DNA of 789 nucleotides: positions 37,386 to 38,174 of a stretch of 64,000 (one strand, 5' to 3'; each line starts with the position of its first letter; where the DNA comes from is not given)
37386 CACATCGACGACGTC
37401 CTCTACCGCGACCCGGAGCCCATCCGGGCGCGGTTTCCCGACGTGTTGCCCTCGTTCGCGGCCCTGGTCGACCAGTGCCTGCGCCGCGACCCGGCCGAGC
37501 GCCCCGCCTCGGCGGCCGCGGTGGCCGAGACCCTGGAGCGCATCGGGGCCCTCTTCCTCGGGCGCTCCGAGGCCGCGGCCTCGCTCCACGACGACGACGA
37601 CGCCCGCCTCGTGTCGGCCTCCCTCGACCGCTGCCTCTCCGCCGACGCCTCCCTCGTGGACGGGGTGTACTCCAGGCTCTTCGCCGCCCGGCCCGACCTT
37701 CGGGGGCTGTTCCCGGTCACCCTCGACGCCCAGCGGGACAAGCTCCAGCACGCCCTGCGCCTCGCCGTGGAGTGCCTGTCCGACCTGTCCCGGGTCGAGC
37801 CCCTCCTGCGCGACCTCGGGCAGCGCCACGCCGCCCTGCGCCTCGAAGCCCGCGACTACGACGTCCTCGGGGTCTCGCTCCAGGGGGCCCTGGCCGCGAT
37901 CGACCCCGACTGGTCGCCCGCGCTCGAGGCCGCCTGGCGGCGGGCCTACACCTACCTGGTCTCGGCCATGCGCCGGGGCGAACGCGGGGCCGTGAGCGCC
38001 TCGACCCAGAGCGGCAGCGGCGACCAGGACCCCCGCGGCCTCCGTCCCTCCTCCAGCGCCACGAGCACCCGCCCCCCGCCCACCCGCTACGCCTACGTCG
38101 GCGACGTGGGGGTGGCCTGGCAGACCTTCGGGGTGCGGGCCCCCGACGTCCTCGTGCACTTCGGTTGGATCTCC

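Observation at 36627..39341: Globin-coupled Ser/Thr kinase with an appended alpha/beta hydrolase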

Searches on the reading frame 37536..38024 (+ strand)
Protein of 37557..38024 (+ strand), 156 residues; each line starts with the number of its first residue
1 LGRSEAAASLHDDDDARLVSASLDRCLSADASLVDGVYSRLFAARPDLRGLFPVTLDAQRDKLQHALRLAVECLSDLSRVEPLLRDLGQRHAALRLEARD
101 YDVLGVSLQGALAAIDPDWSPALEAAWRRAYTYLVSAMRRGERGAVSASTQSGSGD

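Call 7: search_solved_structures(query=window:37557-38024:+, max_evalue=1, show_alignments=4)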
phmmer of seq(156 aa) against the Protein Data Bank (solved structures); distinct sequences matched with E-value up to 1: 64 (the best 60 are shown).
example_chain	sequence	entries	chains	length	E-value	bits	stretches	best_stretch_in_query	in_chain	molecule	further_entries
7ohd_A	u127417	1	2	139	4.1e-12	49.8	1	37-144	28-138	Neuroglobin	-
3wfw_A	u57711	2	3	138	1.5e-10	44.7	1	37-138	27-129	Hemoglobin-like flavoprotein fused to Roadblock/LC7 domain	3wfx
1q1f_A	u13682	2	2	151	5.3e-10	42.9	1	52-144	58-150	Neuroglobin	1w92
2vry_A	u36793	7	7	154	5.5e-10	42.8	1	52-144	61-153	NEUROGLOBIN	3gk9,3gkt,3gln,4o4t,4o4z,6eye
5eet_A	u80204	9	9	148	6.5e-10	42.6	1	52-142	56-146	Neuroglobin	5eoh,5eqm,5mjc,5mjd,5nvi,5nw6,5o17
6i3t_A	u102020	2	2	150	6.7e-10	42.6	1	52-142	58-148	Neuroglobin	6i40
5f0b_A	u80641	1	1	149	7.8e-10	42.4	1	52-144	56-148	Neuroglobin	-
6h6i_A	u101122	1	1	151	8.1e-10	42.3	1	54-144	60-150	Neuroglobin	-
4o1t_A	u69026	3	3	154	8.5e-10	42.2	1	52-144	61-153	Neuroglobin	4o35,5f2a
7vqg_A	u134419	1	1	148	8.5e-10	42.2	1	38-141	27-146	Neuroglobin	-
5eu2_A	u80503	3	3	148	8.8e-10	42.2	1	52-142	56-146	Neuroglobin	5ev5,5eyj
8wub_A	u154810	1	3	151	9.5e-10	42.1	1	53-144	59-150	Neuroglobin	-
1oj6_A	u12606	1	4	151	9.7e-10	42.1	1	52-144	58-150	Neuroglobin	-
5eys_A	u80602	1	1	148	1e-09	42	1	52-142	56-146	Neuroglobin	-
6h6j_A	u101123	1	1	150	1e-09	42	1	54-142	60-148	Neuroglobin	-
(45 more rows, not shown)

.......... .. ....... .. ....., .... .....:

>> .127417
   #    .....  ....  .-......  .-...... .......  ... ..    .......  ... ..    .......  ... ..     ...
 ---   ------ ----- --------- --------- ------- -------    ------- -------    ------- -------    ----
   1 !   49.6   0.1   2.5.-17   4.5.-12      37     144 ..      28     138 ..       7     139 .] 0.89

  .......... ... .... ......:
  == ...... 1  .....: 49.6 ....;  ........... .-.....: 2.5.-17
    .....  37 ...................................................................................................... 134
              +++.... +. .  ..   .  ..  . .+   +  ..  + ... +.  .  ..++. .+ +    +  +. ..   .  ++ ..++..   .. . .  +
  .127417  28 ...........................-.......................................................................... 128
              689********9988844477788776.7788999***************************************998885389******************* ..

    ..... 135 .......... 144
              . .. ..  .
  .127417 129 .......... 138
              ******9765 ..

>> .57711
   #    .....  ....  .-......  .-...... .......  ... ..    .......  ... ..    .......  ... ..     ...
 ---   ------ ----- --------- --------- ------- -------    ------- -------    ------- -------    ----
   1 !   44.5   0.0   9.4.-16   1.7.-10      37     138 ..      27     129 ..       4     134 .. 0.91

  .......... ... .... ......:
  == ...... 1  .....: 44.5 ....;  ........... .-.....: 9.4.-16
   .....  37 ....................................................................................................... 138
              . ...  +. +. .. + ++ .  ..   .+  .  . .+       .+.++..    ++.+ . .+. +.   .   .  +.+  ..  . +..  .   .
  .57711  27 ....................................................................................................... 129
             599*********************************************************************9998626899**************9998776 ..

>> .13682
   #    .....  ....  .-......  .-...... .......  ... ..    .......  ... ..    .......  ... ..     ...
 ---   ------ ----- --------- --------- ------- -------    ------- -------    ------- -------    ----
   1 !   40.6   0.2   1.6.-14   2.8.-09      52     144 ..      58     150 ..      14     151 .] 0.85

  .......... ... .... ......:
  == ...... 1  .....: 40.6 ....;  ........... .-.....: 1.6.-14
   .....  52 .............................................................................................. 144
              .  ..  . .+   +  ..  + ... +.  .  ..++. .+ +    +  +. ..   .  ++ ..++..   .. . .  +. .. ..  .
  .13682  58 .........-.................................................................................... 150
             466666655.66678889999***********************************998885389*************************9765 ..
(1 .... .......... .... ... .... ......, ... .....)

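Call 21: find_homologous_proteins(query=window:37536-37994:+, max_evalue=0.00001)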
Query seq(153 aa): 458 candidates shared short words with the query, none scored E <= 0.00001.

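Call 41: predict_structure(alignment_id=A1)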
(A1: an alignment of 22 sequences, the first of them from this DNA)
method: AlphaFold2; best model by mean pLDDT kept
length: 134 residues; sequences in the alignment: 22
mean_pLDDT: 90.0   pTM: 0.82
mean pLDDT of the five models: 90.0, 89.4, 89.0, 87.0, 86.6
residues with pLDDT >= 90: 83; 70-90: 48; 50-70: 3; < 50: 0
segments of 3 or more residues with pLDDT < 50: none
pLDDT, mean of each block of 10 residues (from residue 1): 87 85 93 92 91 85 82 89 89 95 96 95 92 88
secondary structure, 60 per line:
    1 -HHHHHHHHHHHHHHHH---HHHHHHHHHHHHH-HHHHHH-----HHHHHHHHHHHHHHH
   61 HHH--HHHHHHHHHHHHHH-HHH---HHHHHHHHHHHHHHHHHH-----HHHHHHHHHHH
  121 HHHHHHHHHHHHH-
elements in order: H2-17 H21-33 H35-40 H46-63 H66-79 H87-104 H110-133

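Call 42: search_protein_representatives(alignment_id=A1)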
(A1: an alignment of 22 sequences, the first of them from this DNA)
Query: 22 sequences, 135 profile positions. Proteins with E-value up to 0.001 (for the whole library): 14373; up to 1e-10: 7480; up to 1e-30: 438. The best 150 are listed.
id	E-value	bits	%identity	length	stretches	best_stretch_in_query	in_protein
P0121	0.0e+00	1330.3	-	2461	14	3-133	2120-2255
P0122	2.1e-202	678.4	-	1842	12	3-130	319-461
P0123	3.3e-197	661.6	-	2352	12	3-131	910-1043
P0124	5.5e-151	511.9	-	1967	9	5-131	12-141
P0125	1.3e-137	468.7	-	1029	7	24-132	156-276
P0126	9.6e-137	465.8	-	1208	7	3-133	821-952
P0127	8.5e-113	388.3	-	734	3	4-132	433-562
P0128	3.5e-105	363.6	-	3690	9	5-131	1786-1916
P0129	4.3e-104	360.1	-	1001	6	3-132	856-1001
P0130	1.4e-99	345.5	-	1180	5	5-130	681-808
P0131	7.5e-99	343.1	-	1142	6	43-130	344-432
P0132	2.7e-98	341.4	-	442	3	3-132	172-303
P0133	1.5e-97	338.9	-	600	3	3-132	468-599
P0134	1.3e-96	335.9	-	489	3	6-131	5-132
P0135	1.4e-93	326.1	-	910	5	3-133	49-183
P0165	4.6e-58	211.1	-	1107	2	5-132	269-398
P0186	2.8e-48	179.4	-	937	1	3-134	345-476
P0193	2.8e-46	172.9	-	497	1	2-133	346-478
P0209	3.4e-43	163.0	-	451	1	3-134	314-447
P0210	4.1e-43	162.7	-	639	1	4-132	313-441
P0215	2.1e-42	160.4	-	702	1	2-133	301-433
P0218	6.1e-42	158.9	-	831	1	3-133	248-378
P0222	4.3e-41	156.2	-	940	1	4-133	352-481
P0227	1.0e-40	154.9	-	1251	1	7-133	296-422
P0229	1.1e-40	154.8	-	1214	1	7-133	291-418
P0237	7.4e-40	152.1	-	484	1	2-134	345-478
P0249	5.1e-38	146.2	-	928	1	4-132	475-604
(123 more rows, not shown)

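Call 46: fold_search(model_id=the predicted structure, library=pdb)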
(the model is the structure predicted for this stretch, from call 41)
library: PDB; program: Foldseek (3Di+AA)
matches with E <= 10: 761; with E <= 0.001: 60
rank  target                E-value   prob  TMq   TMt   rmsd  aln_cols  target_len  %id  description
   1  7ohd_B                9.8e-07  1.00  0.87  0.87   1.9       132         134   32  CRYSTAL STRUCTURE OF FERRIC MURINE NEUROGLOBIN CDLESS MUTANT (released 2022-07-13)
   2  7ohd_A                2.6e-06  1.00  0.86  0.87   1.8       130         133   30  CRYSTAL STRUCTURE OF FERRIC MURINE NEUROGLOBIN CDLESS MUTANT (released 2022-07-13)
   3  4mpm_B                3.2e-06  1.00  0.83  0.76   2.5       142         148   28  Wild-type human neuroglobin (released 2014-01-15)
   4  1oj6_D                4.1e-06  1.00  0.80  0.72   2.8       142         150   27  Human brain neuroglobin three-dimensional structure (released 2003-09-11)
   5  6h6i                  4.7e-06  1.00  0.87  0.81   2.1       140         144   31  Ferric murine neuroglobin Gly-loop mutant (released 2019-04-10)
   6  1w92                  5.8e-06  1.00  0.86  0.79   2.1       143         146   28  The structure of carbomonoxy murine neuroglobin reveals a heme- sliding mechanism for affinity regulation (released 2004-11-02)
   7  7vqg                  6.1e-06  1.00  0.84  0.77   2.2       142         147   28  The X-ray structure of human neuroglobin A15C mutant (released 2022-10-26)
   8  6h6c                  7.5e-06  1.00  0.90  0.80   2.5       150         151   27  Carbomonoxy murine neuroglobin F106A mutant (released 2019-04-10)
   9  1oj6_C                7.9e-06  1.00  0.83  0.76   2.4       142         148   28  Human brain neuroglobin three-dimensional structure (released 2003-09-11)
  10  4o35                  8.3e-06  1.00  0.85  0.77   2.7       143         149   27  Crystal structure of carbomonoxy murine neuroglobin mutant F106W (released 2014-06-18)
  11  8wub_A                1.1e-05  1.00  0.83  0.77   2.3       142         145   28  The X-ray structure of human neuroglobin C120S mutant (released 2024-10-23)
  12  4mpm_A                1.1e-05  1.00  0.84  0.77   2.1       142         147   28  Wild-type human neuroglobin (released 2014-01-15)
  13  8grz                  1.2e-05  1.00  0.86  0.78   1.9       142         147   27  X-ray crystal structure of V71C human neuroglobin mutant (released 2023-09-06)
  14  3s1i_A                1.4e-05  1.00  0.87  0.89   1.7       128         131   24  Crystal structure of oxygen-bound hell's gate globin I (released 2011-09-21)
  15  8wub_B                1.5e-05  1.00  0.82  0.76   2.4       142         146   27  The X-ray structure of human neuroglobin C120S mutant (released 2024-10-23)
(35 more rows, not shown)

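Call 58: search_protein_families(library=pfam, alignment_id=A3, max_evalue=0.0001)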
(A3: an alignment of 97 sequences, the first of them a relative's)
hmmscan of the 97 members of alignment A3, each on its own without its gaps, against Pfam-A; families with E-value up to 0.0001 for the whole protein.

A. member 1, P0127 (734 aa): 2 families
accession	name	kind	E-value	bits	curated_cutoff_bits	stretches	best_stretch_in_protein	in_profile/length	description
PF00042.28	Globin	-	3.4e-50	169.9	22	3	257-358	3-116/117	Globin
PF01152.27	Bac_globin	-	5.6e-05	23.8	21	0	452-537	16-102/121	Bacterial-like globin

B. families by the number of members that match (of 97 scanned): 31 families (the first 25 are shown)
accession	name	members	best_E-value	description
PF00042.28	Globin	97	5.7e-88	Globin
PF11563.14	Protoglobin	11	3e-12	Protoglobin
PF00015.26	MCPsignal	7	9.9e-37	Methyl-accepting chemotaxis protein (MCP) signalling domain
PF00069.31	Pkinase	7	7.6e-11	Protein kinase domain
PF01152.27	Bac_globin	7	1.6e-07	Bacterial-like globin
PF00805.28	Pentapeptide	6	6.3e-35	Pentapeptide repeats (8 copies)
PF13599.13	Pentapeptide_4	6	8.2e-17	Pentapeptide repeat region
PF13576.12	Pentapeptide_3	5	2.2e-16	Pentapeptide repeats (9 copies)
PF00561.26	Abhydrolase_1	5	2.7e-13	alpha/beta hydrolase fold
PF12146.15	Hydrolase_4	5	1.7e-11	Serine aminopeptidase, S33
PF07714.23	PK_Tyr_Ser-Thr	5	5.4e-08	Protein tyrosine and serine/threonine kinase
PF01584.24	CheW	2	1.3e-32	CheW-like domain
PF00615.24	RGS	2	1.1e-26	Regulator of G protein signaling domain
PF13188.13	PAS_8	2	3e-11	PAS domain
PF25296.1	Decapeptide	2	2.9e-09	Decapeptide repeat region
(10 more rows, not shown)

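Call 85: search_protein_families(library=pfam, proteins=[P0193, P0209, P0210, P0227, P0229, P0249, P0237, P0215, P0218, P0165], max_evalue=0.0001)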
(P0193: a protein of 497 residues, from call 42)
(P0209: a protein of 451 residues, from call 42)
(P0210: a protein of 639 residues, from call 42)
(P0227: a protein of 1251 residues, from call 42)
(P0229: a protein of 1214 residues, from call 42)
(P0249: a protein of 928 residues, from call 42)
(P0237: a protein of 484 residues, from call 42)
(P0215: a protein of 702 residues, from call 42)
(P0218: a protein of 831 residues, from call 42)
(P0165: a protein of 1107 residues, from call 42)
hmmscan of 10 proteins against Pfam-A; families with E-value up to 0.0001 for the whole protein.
P0193 (497 aa): 5 families
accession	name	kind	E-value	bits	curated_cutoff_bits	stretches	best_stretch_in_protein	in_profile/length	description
PF00069.31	Pkinase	-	3.9e-42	144.9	31.7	2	20-167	1-151/263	Protein kinase domain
PF07714.23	PK_Tyr_Ser-Thr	-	5.7e-25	88.5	23.1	2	21-163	2-151/258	Protein tyrosine and serine/threonine kinase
PF00042.28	Globin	-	5.7e-12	46.6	22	1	369-472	2-117/117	Globin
PF01636.29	APH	-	7.2e-08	32.9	23.2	0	122-162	157-198/239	Phosphotransferase enzyme family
PF03109.22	ABC1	-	1e-05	25.3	22.9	1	92-162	143-215/244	ABC1 atypical kinase-like domain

P0209 (451 aa): 4 families
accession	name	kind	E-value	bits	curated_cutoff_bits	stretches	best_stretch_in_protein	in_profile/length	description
PF00069.31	Pkinase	-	2.2e-40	139.2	31.7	1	28-284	2-253/263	Protein kinase domain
PF07714.23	PK_Tyr_Ser-Thr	-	8e-26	91.3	23.1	1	30-283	4-249/258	Protein tyrosine and serine/threonine kinase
PF00042.28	Globin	-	8.4e-11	42.8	22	1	336-440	2-117/117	Globin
PF03109.22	ABC1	-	4e-06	26.6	22.9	1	65-169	114-215/244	ABC1 atypical kinase-like domain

P0210 (639 aa): 5 families
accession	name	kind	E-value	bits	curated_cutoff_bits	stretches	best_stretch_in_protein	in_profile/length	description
PF00069.31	Pkinase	-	1.7e-42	146.1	31.7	1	22-285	1-254/263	Protein kinase domain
PF07714.23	PK_Tyr_Ser-Thr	-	1.4e-30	106.9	23.1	2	25-172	4-158/258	Protein tyrosine and serine/threonine kinase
PF00042.28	Globin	-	5.3e-13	49.9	22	1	334-436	2-117/117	Globin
PF01636.29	APH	-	8.2e-07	29.5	23.2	0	37-133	14-108/239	Phosphotransferase enzyme family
PF03109.22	ABC1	-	1.9e-05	24.4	22.9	1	93-171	142-222/244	ABC1 atypical kinase-like domain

P0227 (1251 aa): 4 families
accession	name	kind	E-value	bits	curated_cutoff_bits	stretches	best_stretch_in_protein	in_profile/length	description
PF00069.31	Pkinase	-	2.6e-35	122.5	31.7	1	14-216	2-198/263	Protein kinase domain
PF07714.23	PK_Tyr_Ser-Thr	-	3.8e-22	79.3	23.1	1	15-262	3-249/258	Protein tyrosine and serine/threonine kinase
PF00042.28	Globin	-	2.2e-16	60.8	22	1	314-415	2-116/117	Globin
PF00931.28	NB-ARC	-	5.4e-06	26.3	23.5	1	518-639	11-136/248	NB-ARC domain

P0229 (1214 aa): 4 families
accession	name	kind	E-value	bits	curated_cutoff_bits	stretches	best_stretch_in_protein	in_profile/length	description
PF00069.31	Pkinase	-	2.2e-38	132.6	31.7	1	15-259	3-252/263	Protein kinase domain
PF07714.23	PK_Tyr_Ser-Thr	-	3.1e-27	96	23.1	1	14-259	2-249/258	Protein tyrosine and serine/threonine kinase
PF00042.28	Globin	-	3.4e-13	50.6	22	1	309-409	2-114/117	Globin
PF13191.12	AAA_16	-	1.1e-05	26.4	32.6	1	480-599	1-157/167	AAA ATPase domain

P0249 (928 aa): 7 families
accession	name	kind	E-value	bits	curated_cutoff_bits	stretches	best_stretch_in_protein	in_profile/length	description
PF00069.31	Pkinase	-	1.6e-40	139.6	31.7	2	120-265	4-152/263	Protein kinase domain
PF07714.23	PK_Tyr_Ser-Thr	-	5.6e-28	98.4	23.1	2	120-265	4-156/258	Protein tyrosine and serine/threonine kinase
PF00561.26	Abhydrolase_1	-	2.2e-14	54.2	25.8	1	650-881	3-242/245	alpha/beta hydrolase fold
PF00042.28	Globin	-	1.3e-12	48.7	22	1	496-599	2-117/117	Globin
PF12146.15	Hydrolase_4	-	1.3e-11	44.7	27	1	676-867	27-220/239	Serine aminopeptidase, S33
PF12697.13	Abhydrolase_6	-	1.5e-08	36.1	26.3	1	650-881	1-208/217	Alpha/beta hydrolase family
PF03096.20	Ndr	-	6.6e-06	25.5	23.3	1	700-762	80-142/283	Ndr family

P0237 (484 aa): 3 families
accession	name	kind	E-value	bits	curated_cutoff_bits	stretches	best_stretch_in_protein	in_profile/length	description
PF00069.31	Pkinase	-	2.3e-40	139.1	31.7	2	21-166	4-152/263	Protein kinase domain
PF07714.23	PK_Tyr_Ser-Thr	-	8e-26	91.3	23.1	2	22-164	5-154/258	Protein tyrosine and serine/threonine kinase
PF00042.28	Globin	-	3e-10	41.1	22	1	368-471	2-117/117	Globin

P0215 (702 aa): 4 families
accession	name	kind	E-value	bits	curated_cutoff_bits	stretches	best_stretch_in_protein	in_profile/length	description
PF00069.31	Pkinase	-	4e-43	148.1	31.7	1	18-273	2-254/263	Protein kinase domain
PF07714.23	PK_Tyr_Ser-Thr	-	2.5e-28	99.5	23.1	1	20-271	4-249/258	Protein tyrosine and serine/threonine kinase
PF00042.28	Globin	-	1.6e-08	35.5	22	1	324-422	2-112/117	Globin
PF12146.15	Hydrolase_4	-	1.2e-06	28.5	27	1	473-674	7-222/239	Serine aminopeptidase, S33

P0218 (831 aa): 5 families
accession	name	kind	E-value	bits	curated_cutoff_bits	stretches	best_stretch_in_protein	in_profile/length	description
PF00069.31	Pkinase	-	3.7e-17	63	31.7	1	129-226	154-259/263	Protein kinase domain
PF00042.28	Globin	-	2.9e-13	50.8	22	1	270-370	2-115/117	Globin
PF00561.26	Abhydrolase_1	-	2.1e-11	44.4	25.8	1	448-655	19-238/245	alpha/beta hydrolase fold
PF07714.23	PK_Tyr_Ser-Thr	-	2.9e-10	40.3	23.1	1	137-228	169-258/258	Protein tyrosine and serine/threonine kinase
PF12146.15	Hydrolase_4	-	8.4e-08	32.2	27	1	456-643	32-218/239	Serine aminopeptidase, S33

P0165 (1107 aa): 8 families
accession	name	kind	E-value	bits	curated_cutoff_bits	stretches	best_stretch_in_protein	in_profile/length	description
PF00042.28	Globin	-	8.4e-28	97.7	22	2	289-393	2-117/117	Globin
PF13188.13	PAS_8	-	1.4e-24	85.6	21.8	0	426-458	2-34/65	PAS domain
PF08448.16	PAS_4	-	6.8e-14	52.5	23.1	0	558-583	3-28/110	PAS fold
PF00989.32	PAS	-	5.2e-12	46.2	22.6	0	676-708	2-34/113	PAS fold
PF11563.14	Protoglobin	-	7.5e-06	26.5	25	0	268-373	18-122/158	Protoglobin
PF10756.15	bPH_6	-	1e-05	25.9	22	0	907-934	20-48/73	Bacterial PH domain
PF13426.13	PAS_9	-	2.4e-05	25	27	0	437-541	3-103/103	PAS domain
PF24820.1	Diguanyl_cycl_sensor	-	4.7e-05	23.7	28.1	0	934-966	5-37/109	Diguanylate cyclase-like sensor domain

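Call 86: search_solved_structures(query=A1, max_evalue=10, show_alignments=0)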
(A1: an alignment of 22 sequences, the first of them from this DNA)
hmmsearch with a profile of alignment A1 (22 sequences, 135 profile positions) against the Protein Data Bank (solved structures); distinct sequences matched with E-value up to 10: 395 (the best 60 are shown).
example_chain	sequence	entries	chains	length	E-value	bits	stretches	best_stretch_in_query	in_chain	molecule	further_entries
3wfw_A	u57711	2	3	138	4.5e-30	107.5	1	3-131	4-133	Hemoglobin-like flavoprotein fused to Roadblock/LC7 domain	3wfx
3s1i_A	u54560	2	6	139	7e-30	106.9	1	2-131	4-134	Hemoglobin-like flavoprotein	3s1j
3ubc_A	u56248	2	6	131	1.5e-29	105.7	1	2-128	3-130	Hemoglobin-like flavoprotein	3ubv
1cqx_A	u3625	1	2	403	2.4e-21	79.2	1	8-128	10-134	FLAVOHEMOPROTEIN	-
3ozu_A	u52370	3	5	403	2.4e-21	79.2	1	8-128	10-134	Flavohemoprotein | Flavohemoglobin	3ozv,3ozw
7ohd_A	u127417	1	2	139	4.9e-21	78.2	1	4-132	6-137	Neuroglobin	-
4mpm_A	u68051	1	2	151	3.8e-19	72.1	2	49-132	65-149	Neuroglobin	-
8grz_A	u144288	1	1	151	5e-19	71.7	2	49-132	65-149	Neuroglobin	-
7vqg_A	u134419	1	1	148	6.3e-19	71.4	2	49-131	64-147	Neuroglobin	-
8wub_A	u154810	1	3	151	8e-19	71.1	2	49-132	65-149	Neuroglobin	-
1q1f_A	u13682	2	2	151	1.3e-18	70.4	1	4-132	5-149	Neuroglobin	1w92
1oj6_A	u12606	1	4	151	1.3e-18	70.3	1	5-132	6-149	Neuroglobin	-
2vry_A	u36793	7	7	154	1.4e-18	70.3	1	4-132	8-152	NEUROGLOBIN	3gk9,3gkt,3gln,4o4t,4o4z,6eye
6i3t_A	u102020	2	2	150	1.7e-18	70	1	4-131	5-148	Neuroglobin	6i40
7dih_A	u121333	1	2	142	1.9e-18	69.8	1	9-127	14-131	Thermoglobin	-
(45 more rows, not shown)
